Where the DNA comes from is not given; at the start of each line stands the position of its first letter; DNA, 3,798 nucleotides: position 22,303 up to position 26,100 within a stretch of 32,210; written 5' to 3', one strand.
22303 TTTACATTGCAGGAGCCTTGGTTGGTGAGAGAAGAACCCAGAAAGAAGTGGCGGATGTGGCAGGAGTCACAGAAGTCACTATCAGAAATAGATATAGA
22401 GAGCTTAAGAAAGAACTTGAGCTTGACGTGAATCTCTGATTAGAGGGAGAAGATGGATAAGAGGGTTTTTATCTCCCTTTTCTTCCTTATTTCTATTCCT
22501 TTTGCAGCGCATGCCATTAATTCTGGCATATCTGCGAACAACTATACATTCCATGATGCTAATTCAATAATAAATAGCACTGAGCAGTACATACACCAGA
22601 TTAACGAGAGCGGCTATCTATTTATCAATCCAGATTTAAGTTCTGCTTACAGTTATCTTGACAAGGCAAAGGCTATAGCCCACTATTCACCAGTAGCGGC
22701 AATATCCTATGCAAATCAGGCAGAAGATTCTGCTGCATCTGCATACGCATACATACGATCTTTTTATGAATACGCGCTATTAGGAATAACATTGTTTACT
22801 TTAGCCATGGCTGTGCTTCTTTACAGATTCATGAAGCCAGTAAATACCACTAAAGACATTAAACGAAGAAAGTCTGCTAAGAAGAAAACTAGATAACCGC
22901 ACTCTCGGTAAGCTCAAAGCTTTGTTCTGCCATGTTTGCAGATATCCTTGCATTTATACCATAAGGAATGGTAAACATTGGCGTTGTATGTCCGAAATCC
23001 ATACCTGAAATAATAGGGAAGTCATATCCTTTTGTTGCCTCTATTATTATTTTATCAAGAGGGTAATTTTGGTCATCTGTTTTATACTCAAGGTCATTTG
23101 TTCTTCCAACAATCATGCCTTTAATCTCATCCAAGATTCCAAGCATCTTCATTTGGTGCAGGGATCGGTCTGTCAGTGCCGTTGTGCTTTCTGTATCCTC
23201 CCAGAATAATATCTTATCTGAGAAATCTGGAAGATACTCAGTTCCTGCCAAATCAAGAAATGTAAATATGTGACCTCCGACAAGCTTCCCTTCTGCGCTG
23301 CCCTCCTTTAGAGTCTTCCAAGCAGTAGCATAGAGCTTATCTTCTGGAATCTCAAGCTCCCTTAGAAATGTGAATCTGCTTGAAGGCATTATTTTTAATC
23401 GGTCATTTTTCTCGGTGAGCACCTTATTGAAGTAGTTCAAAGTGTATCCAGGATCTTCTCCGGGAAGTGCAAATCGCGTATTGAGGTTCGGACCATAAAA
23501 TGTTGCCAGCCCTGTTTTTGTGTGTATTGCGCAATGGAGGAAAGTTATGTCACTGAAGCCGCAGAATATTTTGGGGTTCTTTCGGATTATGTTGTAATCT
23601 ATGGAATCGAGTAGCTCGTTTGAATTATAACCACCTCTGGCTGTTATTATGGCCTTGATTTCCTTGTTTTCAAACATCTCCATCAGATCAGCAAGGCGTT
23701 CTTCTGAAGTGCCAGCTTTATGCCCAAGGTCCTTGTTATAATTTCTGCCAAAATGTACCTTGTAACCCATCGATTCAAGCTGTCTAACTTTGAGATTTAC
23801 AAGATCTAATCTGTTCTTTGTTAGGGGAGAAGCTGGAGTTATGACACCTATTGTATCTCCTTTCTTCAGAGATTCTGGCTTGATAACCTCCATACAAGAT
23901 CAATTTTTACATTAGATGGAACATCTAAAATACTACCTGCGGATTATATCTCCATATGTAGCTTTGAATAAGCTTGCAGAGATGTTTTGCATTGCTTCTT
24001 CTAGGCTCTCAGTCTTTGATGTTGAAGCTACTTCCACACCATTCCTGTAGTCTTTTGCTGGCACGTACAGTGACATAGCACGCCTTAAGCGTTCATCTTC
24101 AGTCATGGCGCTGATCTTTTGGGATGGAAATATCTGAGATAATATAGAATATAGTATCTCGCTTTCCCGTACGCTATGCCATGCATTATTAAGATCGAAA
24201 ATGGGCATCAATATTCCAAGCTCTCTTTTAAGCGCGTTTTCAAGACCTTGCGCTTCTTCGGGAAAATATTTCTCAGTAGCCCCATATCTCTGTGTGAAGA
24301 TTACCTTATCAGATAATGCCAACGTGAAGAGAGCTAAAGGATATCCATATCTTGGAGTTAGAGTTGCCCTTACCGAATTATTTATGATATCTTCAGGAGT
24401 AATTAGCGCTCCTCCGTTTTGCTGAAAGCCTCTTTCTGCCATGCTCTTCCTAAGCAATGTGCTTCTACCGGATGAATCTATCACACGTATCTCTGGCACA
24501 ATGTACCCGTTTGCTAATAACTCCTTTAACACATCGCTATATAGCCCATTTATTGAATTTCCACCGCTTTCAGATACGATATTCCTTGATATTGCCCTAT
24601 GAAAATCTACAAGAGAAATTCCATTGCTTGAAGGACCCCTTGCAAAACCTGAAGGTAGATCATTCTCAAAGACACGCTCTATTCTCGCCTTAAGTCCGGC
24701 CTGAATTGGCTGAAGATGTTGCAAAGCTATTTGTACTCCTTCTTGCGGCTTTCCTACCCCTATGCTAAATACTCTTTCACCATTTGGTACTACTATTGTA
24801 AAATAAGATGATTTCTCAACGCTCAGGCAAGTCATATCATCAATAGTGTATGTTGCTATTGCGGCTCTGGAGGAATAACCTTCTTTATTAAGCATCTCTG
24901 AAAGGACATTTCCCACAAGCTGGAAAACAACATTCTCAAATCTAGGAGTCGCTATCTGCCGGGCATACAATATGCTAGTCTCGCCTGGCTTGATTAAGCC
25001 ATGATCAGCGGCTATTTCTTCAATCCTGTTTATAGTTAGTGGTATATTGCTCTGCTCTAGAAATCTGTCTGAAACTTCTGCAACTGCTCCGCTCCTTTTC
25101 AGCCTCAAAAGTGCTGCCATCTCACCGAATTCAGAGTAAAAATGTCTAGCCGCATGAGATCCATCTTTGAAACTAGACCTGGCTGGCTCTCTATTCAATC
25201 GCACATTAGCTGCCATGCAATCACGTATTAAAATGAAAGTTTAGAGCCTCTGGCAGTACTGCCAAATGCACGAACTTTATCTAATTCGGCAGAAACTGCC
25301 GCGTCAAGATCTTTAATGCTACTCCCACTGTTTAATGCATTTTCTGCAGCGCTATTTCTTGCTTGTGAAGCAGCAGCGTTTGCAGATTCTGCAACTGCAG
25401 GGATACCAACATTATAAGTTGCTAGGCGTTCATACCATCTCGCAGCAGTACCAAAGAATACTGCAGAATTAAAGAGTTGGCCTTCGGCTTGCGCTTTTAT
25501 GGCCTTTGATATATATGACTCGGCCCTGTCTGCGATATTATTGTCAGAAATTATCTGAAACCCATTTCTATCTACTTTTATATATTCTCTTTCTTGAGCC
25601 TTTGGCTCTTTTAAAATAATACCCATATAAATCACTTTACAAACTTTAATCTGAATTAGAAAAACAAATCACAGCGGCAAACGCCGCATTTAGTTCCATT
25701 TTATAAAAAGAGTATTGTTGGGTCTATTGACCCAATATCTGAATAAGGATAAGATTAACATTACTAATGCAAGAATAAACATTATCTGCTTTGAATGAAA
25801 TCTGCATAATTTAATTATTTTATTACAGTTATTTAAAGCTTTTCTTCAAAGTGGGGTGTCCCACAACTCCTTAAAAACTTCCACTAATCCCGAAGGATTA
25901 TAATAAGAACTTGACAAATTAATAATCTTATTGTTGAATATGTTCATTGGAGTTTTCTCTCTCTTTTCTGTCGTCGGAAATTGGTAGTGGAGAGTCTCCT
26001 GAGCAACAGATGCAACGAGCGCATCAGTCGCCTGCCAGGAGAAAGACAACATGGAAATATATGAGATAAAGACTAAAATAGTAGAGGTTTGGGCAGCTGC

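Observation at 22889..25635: Three-gene operon: two orphan proteins (135 aa, 427 aa) followed by an S66 LD-carboxypeptidase/MccF-like peptidase in an archaeon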

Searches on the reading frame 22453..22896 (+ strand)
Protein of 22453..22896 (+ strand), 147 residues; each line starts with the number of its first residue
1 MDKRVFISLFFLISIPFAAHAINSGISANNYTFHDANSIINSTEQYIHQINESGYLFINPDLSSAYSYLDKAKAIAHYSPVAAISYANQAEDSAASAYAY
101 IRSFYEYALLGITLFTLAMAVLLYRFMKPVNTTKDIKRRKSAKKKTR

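Call 3: search_protein_families(library=pfam, proteins=[window:22453-22896:+], max_evalue=1)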
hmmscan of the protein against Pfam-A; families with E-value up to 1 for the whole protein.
window:22453-22896:+ (147 aa): 2 families
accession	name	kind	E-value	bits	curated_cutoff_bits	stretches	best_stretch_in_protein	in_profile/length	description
PF15086.11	UPF0542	-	0.061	13.6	27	1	103-144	18-59/68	Uncharacterised protein family UPF0542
PF03896.21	TRAP_alpha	-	0.068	12.8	24.7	1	95-146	121-165/180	Translocon-associated protein (TRAP), alpha subunit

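Call 4: search_protein_families(library=ncbifam, proteins=[window:22453-22896:+], max_evalue=1)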
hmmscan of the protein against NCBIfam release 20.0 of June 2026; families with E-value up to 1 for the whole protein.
window:22453-22896:+ (147 aa): 1 family
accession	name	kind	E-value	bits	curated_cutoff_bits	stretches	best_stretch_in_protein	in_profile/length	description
NF004926.0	PRK06286.1-1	equivalog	0.08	13.3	130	1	4-24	54-74/84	putative monovalent cation/H+ antiporter subunit G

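Call 46: search_protein_families(library=phrogs, proteins=[window:22453-22896:+], max_evalue=1)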
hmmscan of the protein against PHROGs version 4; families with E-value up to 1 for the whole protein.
window:22453-22896:+ (147 aa): 0 families

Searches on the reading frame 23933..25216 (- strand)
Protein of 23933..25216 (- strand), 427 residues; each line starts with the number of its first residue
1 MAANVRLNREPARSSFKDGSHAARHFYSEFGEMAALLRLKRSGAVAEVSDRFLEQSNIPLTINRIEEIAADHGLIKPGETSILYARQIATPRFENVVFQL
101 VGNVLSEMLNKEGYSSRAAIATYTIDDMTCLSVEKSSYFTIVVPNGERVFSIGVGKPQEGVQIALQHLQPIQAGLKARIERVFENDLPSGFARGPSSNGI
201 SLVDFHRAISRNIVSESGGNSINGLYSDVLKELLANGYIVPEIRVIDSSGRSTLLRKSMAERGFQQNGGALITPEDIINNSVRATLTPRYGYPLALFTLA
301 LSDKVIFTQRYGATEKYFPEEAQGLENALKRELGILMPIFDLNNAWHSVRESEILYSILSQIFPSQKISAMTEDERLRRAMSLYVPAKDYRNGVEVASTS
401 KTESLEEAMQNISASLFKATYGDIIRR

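Call 3: search_protein_families(library=pfam, proteins=[window:23933-25216:-], max_evalue=1)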
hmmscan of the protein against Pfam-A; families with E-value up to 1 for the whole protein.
window:23933-25216:- (427 aa): 1 family
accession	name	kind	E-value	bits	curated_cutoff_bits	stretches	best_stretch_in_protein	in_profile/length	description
PF02887.21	PK_C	-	0.016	15.7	28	0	359-389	32-62/114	Pyruvate kinase, alpha/beta domain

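Call 4: search_protein_families(library=ncbifam, proteins=[window:23933-25216:-], max_evalue=1)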
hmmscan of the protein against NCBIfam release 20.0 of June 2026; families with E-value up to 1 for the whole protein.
window:23933-25216:- (427 aa): 1 family
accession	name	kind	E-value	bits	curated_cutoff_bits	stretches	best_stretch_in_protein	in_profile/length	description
NF053558.1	BeeR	equivalog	0.16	10.9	530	1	210-249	285-324/349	BeeR family actin-like protein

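Call 6: find_homologous_proteins(query=window:23933-25216:-)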
Query window:23933-25216:- (427 aa): 2 proteins with E <= 0.001 among 8000 candidates.
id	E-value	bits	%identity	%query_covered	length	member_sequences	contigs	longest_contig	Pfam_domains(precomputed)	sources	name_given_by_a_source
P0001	1.4e-273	924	100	100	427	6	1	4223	-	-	-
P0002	4.5e-244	827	87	100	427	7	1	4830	-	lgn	-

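Call 16: search_solved_structures(query=window:23933-25216:-, max_evalue=10)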
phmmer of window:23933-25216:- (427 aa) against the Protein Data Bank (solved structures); distinct sequences matched with E-value up to 10: 1.
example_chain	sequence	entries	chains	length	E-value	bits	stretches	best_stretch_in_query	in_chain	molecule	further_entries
4jgi_A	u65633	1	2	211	0.98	11.4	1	42-177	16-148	Putative uncharacterized protein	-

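Call 19: search_protein_representatives(protein=window:23933-25216:-)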
Query: 427 residues. Proteins with E-value up to 0.001 (for the whole library): 3; up to 1e-10: 2; up to 1e-30: 2. The best 3 are listed.
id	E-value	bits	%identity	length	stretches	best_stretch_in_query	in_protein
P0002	1.4e-244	827.3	87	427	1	1-427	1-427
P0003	1.4e-32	129.5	28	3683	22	324-405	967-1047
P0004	6.5e-04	35.1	26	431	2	23-261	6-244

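Call 23: find_encoding_contigs(protein=P0004, flank=6000)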
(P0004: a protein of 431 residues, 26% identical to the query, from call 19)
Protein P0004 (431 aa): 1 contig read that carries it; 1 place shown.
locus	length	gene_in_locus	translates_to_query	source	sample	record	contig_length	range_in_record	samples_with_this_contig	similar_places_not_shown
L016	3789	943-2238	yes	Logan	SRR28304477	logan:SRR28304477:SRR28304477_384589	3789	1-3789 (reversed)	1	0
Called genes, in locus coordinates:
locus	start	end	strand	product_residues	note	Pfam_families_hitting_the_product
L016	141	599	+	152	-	-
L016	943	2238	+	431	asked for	-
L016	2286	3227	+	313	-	-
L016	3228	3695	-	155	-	-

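Call 24: find_encoding_contigs(protein=P0002, flank=6000)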
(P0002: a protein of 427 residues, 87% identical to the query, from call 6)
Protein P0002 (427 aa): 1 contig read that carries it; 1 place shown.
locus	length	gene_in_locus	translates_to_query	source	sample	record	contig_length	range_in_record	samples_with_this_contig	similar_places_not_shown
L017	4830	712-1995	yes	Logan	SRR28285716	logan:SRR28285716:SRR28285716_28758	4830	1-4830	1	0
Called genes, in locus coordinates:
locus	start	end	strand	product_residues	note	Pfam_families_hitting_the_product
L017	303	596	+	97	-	-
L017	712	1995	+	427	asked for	-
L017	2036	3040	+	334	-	PF02016:Peptidase_S66, PF17676:Peptidase_S66C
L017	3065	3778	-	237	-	PF04909:Amidohydro_2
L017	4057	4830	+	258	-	?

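Call 26: predict_structure(alignment_id=A1)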
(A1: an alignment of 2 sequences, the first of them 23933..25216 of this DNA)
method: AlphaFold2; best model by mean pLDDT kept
length: 427 residues; sequences in the alignment: 2
mean_pLDDT: 33.1   pTM: 0.20
mean pLDDT of the five models: 33.1, 31.8, 29.9, 28.6, 27.7
residues with pLDDT >= 90: 0; 70-90: 0; 50-70: 0; < 50: 427
segments of 3 or more residues with pLDDT < 50: 1-427
pLDDT, mean of each block of 10 residues (from residue 1): 24 31 26 28 29 29 39 40 34 36 42 41 36 37 32 29 29 29 31 30 31 28 34 37 33 34 32 34 31 30 27 30 35 30 30 33 38 41 35 39 41 37 28
secondary structure, 60 per line:
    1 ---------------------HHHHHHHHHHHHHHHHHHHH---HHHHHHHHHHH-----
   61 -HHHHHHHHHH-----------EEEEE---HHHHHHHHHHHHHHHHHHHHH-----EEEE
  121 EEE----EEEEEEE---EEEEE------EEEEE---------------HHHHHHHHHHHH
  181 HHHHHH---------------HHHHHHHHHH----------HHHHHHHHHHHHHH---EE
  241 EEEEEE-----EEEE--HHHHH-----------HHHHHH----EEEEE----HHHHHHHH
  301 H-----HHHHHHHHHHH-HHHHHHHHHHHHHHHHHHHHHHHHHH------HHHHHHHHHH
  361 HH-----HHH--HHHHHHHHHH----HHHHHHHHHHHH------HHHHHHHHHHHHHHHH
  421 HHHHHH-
elements in order: H22-41 H45-55 H62-71 E83-87 H91-111 E117-123 E128-134 E138-142 E149-153 H169-186 H202-211 H222-235 E239-246 E252-255 H258-262 H274-279 E284-288 H293-301 H307-317 H319-344 H351-362 H373-382 H387-398 H405-426

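Call 27: search_protein_families(library=pfam, proteins=[L016:2286-3227:+, L016:141-599:+, L016:3228-3695:-, P0004, L017:303-596:+, L017:3065-3778:-], max_evalue=1)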
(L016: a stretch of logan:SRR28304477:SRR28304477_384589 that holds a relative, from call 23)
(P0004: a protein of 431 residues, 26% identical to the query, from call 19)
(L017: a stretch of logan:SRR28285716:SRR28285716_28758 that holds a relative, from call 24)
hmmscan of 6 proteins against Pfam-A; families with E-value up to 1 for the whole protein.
L016:2286-3227:+ (313 aa): 2 families
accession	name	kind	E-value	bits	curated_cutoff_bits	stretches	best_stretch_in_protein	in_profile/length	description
PF04389.22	Peptidase_M28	-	0.00032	20.9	21.3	1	155-243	8-97/193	Peptidase family M28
PF12682.12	Flavodoxin_4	-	0.068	13.1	24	1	43-111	69-133/155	Flavodoxin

L016:141-599:+ (152 aa): 0 families

L016:3228-3695:- (155 aa): 0 families

P0004 (431 aa): 0 families

L017:303-596:+ (97 aa): 0 families

L017:3065-3778:- (237 aa): 1 family
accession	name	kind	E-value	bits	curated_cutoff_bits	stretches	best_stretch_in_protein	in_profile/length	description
PF04909.20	Amidohydro_2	-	1.9e-18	67.7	26.4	1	71-236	92-289/289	Amidohydrolase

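Call 46: search_protein_families(library=phrogs, proteins=[window:23933-25216:-, P0004, L016:141-599:+], max_evalue=1)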
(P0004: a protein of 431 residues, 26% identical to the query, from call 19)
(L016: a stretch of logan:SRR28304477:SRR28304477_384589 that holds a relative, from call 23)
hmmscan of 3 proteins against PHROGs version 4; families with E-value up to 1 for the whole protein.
window:23933-25216:- (427 aa): 0 families

P0004 (431 aa): 0 families

L016:141-599:+ (152 aa): 3 families
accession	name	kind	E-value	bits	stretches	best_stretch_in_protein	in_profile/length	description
phrog_12474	-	DNA, RNA and nucleotide metabolism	0.035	15.6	0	110-124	20-34/52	DNA binding protein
phrog_21384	-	unknown function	0.12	13.5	1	56-94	6-42/103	-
phrog_13726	-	unknown function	0.22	10.8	1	14-62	36-86/800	-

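Call 47: search_protein_families(library=padloc, proteins=[window:23933-25216:-, P0004, L016:141-599:+], max_evalue=1)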
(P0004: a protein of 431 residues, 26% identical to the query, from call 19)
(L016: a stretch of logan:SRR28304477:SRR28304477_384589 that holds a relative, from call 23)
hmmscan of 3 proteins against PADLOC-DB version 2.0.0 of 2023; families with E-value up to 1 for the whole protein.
window:23933-25216:- (427 aa): 0 families

P0004 (431 aa): 0 families

L016:141-599:+ (152 aa): 0 families

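Call 56: search_solved_structures(query=L016:2286-3227:+, max_evalue=1, show_alignments=1)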
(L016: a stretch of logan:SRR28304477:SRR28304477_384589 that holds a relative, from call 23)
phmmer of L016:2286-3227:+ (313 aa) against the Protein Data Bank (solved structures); distinct sequences matched with E-value up to 1: 3.
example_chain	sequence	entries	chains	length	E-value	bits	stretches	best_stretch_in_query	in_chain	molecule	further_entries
7e53_B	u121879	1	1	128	0.15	14.3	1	116-164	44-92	Green fluorescent protein's nanobody nb2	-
4n5x_A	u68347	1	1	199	0.2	13.8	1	118-164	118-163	Calcium-binding mitochondrial carrier protein SCaMC-1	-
4zcu_A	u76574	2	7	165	0.21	13.7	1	118-164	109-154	Calcium-binding mitochondrial carrier protein SCaMC-1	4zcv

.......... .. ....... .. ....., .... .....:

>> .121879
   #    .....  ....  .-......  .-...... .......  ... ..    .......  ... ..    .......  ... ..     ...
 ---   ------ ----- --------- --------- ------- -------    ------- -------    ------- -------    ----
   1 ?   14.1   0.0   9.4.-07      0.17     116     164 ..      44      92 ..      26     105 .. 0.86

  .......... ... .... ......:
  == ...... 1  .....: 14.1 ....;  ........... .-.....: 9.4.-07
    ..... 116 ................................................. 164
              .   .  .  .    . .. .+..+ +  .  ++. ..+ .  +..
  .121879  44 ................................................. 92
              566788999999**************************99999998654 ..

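Call 57: search_protein_families(library=ncbifam, proteins=[L016:2286-3227:+, L016:141-599:+, L016:3228-3695:-, P0004], max_evalue=1)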
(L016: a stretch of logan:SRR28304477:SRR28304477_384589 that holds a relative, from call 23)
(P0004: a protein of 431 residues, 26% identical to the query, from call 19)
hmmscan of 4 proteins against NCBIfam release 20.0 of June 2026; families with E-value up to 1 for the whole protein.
L016:2286-3227:+ (313 aa): 1 family
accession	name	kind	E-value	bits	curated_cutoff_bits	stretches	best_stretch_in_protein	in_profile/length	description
NF005501.0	PRK07116.1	subfamily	0.095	12.1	198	1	45-112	75-138/161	flavodoxin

L016:141-599:+ (152 aa): 0 families

L016:3228-3695:- (155 aa): 0 families

P0004 (431 aa): 2 families
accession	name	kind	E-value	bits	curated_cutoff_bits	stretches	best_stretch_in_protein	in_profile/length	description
NF002729.0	PRK02625.1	equivalog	0.17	10.5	1117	1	247-305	449-507/626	DNA-directed RNA polymerase subunit gamma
TIGR02387.1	rpoC1_cyan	equivalog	0.26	9.8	975.9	1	247-306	443-502/619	DNA-directed RNA polymerase subunit gamma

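Call 77: find_related_loci(query=P0004, collection=metagenome_contigs, flank=6000)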
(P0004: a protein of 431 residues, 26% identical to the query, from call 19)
Query P0004 (431 aa) in metagenome_contigs; peptide patterns used: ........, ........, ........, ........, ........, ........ (x = any residue, [..] = any of these).
27 stretches matched a pattern, but none encodes a relative of the query by tblastn (E <= 1e-3).

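Call 78: list_cluster_members(proteins=[P0004, P0002, P0007, L016:2286-3227:+])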
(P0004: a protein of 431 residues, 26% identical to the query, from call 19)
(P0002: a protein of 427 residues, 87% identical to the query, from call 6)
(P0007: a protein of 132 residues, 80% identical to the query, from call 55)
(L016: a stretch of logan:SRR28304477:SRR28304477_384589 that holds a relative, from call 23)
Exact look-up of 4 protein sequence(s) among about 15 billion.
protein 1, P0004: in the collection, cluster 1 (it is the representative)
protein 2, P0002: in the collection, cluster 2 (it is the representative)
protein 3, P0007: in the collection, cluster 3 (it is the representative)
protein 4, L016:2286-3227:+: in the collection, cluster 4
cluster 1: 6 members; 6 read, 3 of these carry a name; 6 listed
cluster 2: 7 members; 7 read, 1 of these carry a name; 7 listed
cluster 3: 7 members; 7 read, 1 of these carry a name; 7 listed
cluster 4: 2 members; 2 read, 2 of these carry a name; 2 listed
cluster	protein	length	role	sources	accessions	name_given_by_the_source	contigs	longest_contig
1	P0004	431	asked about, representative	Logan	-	-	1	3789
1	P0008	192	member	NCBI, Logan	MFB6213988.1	MAG: hypothetical protein ABEJ07_05490 [Candidatus Nanohaloarchaea archaeon]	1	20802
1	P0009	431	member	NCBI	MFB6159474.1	MAG: hypothetical protein ABEJ95_07525 [Candidatus Nanohalobium sp.]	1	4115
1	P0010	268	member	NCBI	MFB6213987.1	MAG: hypothetical protein ABEJ07_05485 [Candidatus Nanohaloarchaea archaeon]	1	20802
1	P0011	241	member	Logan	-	-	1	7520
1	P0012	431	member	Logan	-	-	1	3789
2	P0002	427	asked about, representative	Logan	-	-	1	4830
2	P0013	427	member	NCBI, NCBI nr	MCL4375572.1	hypothetical protein M1394_02125 [Candidatus Marsarchaeota archaeon] | hypothetical protein [Candidatus Marsarchaeota archaeon]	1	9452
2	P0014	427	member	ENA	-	-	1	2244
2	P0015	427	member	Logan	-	-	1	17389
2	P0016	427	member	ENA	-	-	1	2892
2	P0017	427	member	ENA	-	-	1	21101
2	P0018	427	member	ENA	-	-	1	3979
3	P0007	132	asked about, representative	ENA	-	-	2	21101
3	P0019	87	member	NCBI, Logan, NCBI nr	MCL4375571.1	hypothetical protein M1394_02120 [Candidatus Marsarchaeota archaeon] | hypothetical protein [Candidatus Marsarchaeota archaeon]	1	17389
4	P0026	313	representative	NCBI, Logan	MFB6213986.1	MAG: hypothetical protein ABEJ07_05480 [Candidatus Nanohaloarchaea archaeon]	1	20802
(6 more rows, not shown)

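Call 79: find_encoding_contigs(protein=P0026, flank=10000, max_places=3)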
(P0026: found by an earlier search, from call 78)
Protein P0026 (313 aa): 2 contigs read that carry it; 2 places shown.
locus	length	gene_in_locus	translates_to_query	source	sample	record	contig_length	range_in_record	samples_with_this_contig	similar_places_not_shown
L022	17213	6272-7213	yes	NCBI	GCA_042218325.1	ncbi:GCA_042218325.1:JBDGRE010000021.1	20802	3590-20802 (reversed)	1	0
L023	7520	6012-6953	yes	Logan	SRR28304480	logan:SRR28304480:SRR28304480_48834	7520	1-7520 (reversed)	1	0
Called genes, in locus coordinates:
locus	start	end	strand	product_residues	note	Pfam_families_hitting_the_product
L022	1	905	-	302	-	PF02359:CDC48_N, PF02933:CDC48_2, PF05496:RuvB_N (faint), PF13191:AAA_16 (weak), PF00004:AAA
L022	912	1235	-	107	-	-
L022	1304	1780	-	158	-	-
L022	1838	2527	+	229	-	PF00154:RecA_N, PF03796:DnaB_C (faint), PF06745:ATPase, PF08423:Rad51, PF13481:AAA_25, PF01637:ATPase_2 (faint)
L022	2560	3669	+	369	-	PF00155:Aminotran_1_2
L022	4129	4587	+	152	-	-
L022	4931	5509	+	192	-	-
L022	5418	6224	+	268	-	-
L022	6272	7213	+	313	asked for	-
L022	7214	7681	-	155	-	-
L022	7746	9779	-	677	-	PF01751:Toprim, PF01131:Topoisom_bac, PF01396:Zn_ribbon_Top1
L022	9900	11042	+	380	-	-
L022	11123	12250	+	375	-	PF00850:Hist_deacetyl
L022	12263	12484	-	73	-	-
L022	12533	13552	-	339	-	PF00579:tRNA-synt_1b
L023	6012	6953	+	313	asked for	-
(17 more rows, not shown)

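Call 85: search_solved_structures(query=A7, max_evalue=10)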
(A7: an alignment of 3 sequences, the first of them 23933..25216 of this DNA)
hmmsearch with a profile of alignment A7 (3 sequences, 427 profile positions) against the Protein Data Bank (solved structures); distinct sequences matched with E-value up to 10: 1.
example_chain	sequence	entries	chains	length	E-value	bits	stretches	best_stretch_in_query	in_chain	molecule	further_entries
3pj0_A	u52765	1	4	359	0.97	11.2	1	269-362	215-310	Lmo0305 protein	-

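Call 97: predict_structure(alignment_id=A7)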
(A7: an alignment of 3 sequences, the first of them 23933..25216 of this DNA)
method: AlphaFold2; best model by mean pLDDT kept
length: 427 residues; sequences in the alignment: 3
mean_pLDDT: 35.2   pTM: 0.25
mean pLDDT of the five models: 35.2, 34.1, 32.7, 31.8, 29.4
residues with pLDDT >= 90: 0; 70-90: 0; 50-70: 23; < 50: 404
segments of 3 or more residues with pLDDT < 50: 1-97, 99-101, 114-175, 186-427
pLDDT, mean of each block of 10 residues (from residue 1): 28 33 27 29 32 33 39 35 28 43 53 46 28 33 36 37 43 51 48 36 30 26 30 34 35 35 31 36 34 34 33 35 45 37 31 35 35 38 31 34 37 32 27
secondary structure, 60 per line:
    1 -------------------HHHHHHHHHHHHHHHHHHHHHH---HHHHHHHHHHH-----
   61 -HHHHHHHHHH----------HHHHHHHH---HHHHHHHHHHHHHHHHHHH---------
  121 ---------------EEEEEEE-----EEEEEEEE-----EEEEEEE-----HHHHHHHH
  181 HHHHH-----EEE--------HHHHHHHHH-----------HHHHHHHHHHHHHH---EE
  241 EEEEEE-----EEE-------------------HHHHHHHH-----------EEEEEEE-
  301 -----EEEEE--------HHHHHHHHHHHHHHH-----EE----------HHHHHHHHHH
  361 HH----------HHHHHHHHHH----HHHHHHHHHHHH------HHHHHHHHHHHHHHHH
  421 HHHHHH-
elements in order: H20-41 H45-55 H62-71 H82-89 H93-111 E136-142 E148-155 E161-167 H173-185 E191-193 H202-210 H222-235 E239-246 E252-254 H274-281 E293-299 E306-310 H319-333 H351-362 H373-382 H387-398 H405-426

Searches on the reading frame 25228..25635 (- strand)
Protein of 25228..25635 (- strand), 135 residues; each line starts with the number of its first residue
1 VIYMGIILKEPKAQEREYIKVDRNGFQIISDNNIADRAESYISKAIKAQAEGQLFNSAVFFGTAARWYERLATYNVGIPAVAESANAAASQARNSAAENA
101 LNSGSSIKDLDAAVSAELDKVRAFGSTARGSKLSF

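Call 3: search_protein_families(library=pfam, proteins=[window:25228-25635:-], max_evalue=1)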
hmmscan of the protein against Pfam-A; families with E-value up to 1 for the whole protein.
window:25228-25635:- (135 aa): 0 families

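Call 4: search_protein_families(library=ncbifam, proteins=[window:25228-25635:-], max_evalue=1)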
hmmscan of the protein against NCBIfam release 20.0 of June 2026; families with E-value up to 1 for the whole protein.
window:25228-25635:- (135 aa): 0 families

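Call 46: search_protein_families(library=phrogs, proteins=[window:25228-25635:-], max_evalue=1)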
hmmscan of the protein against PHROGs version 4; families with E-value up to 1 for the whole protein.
window:25228-25635:- (135 aa): 2 families
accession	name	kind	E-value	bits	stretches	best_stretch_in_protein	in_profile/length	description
phrog_31441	-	unknown function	0.023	15.6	1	42-81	3-46/56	-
phrog_35583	-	unknown function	0.31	12.6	1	19-50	41-70/109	-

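Call 47: search_protein_families(library=padloc, proteins=[window:25228-25635:-], max_evalue=1)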
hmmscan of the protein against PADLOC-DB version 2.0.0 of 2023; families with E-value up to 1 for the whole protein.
window:25228-25635:- (135 aa): 1 family
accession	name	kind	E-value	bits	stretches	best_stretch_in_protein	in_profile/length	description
PDLC05012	PDC-S39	-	0.0049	13.6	1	30-100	211-284/615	-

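Call 55: find_homologous_proteins(query=window:25228-25635:-, max_evalue=0.1)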
Query window:25228-25635:- (135 aa): 2 proteins with E <= 0.1 among 25 candidates.
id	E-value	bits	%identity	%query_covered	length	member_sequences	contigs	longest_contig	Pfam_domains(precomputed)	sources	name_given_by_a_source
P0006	4.1e-74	264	99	98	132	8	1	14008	-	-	-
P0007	1.2e-56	208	80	98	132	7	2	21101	-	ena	-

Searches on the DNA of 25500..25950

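Call 62: search_rna_families(source=window, start=25500, end=25950, threshold=evalue, max_evalue=5)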
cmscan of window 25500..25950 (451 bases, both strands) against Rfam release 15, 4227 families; matches with E-value up to 5: 2.
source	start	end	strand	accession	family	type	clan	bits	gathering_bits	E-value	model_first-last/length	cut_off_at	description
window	25568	25718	-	RF01437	S_pombe_snR10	Gene; snRNA; snoRNA; HACA-box;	CL00031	19.4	50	2.7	1-167/167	no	small nucleolar RNA snR10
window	25527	25602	+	RF01423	snoR117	Gene; snRNA; snoRNA; CD-box;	-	15.4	42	2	1-80/80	no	small nucleolar RNA snoR117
